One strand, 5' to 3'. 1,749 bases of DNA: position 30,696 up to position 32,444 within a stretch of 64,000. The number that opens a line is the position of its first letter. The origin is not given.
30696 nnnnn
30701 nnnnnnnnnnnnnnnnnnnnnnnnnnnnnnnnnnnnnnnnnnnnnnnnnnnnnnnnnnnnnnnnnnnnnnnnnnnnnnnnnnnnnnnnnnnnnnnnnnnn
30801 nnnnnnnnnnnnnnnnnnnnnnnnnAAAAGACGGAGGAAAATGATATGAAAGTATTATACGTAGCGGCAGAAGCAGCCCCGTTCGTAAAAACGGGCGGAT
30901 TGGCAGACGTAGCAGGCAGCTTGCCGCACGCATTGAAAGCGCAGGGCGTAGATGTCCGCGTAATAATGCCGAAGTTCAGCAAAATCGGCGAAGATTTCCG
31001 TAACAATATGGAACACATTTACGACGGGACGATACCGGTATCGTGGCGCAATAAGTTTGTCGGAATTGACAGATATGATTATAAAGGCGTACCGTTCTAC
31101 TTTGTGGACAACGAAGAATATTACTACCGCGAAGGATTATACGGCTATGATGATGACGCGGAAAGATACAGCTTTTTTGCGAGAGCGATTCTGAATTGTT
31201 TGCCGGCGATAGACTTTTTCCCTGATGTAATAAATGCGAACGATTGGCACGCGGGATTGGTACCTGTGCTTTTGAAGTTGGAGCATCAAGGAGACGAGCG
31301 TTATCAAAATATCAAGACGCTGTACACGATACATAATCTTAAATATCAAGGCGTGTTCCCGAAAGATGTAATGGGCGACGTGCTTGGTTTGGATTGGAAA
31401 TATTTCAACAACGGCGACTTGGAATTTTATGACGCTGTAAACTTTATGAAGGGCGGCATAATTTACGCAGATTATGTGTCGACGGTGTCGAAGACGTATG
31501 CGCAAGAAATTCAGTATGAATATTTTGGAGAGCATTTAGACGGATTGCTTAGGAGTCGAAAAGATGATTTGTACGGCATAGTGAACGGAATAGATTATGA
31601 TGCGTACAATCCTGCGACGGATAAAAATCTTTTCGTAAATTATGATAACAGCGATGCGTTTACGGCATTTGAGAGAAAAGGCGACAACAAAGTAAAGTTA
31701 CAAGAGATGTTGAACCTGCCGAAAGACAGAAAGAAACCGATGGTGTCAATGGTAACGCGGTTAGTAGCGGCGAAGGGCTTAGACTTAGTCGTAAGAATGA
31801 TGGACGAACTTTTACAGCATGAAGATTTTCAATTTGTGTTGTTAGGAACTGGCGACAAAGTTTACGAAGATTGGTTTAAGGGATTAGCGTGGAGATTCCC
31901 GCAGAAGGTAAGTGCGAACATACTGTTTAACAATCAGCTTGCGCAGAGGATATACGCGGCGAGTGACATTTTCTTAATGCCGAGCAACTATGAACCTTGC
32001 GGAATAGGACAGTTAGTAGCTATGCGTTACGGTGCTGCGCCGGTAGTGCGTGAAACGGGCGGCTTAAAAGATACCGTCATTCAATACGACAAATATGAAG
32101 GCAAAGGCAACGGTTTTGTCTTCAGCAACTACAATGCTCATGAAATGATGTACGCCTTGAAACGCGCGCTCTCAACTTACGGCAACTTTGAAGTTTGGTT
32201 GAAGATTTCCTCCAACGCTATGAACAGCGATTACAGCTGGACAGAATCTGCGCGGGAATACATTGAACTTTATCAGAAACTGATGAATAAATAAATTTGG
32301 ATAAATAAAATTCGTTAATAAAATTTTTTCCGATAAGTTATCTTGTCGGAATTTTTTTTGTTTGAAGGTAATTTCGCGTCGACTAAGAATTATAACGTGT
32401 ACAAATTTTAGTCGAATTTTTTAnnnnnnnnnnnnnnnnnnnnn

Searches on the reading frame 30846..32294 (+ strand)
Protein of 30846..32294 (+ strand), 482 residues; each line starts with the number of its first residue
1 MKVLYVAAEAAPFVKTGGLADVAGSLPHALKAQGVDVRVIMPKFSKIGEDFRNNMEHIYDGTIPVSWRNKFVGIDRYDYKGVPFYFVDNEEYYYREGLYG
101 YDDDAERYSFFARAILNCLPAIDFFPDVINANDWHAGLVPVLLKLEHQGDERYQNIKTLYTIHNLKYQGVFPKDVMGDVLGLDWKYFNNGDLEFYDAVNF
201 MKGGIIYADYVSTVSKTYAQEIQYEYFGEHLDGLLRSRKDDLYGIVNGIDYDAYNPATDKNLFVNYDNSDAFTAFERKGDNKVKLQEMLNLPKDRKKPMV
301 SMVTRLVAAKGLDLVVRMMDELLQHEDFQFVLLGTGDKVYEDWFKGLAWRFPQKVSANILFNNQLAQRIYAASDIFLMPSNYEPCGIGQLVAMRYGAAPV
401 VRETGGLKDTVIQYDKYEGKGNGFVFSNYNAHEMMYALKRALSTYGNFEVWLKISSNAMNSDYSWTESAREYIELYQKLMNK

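Call 7: search_protein_families(library=pfam, proteins=[window:30846-32294:+])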
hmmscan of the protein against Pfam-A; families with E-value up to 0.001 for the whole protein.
window:30846-32294:+ (482 aa): 4 families
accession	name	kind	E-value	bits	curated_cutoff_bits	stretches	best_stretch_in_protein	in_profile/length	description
PF08323.17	Glyco_transf_5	-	1.1e-87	294.1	22.7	1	2-236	1-238/239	Starch synthase catalytic domain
PF00534.26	Glycos_transf_1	-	2.1e-19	70.1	26.4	1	291-444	9-158/172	Glycosyl transferases group 1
PF13692.12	Glyco_trans_1_4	-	3.2e-14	53.8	27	1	298-443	2-141/142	Glycosyl transferases group 1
PF13439.12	Glyco_transf_4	-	8.9e-05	23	28.5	0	17-223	2-149/170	Glycosyltransferase Family 4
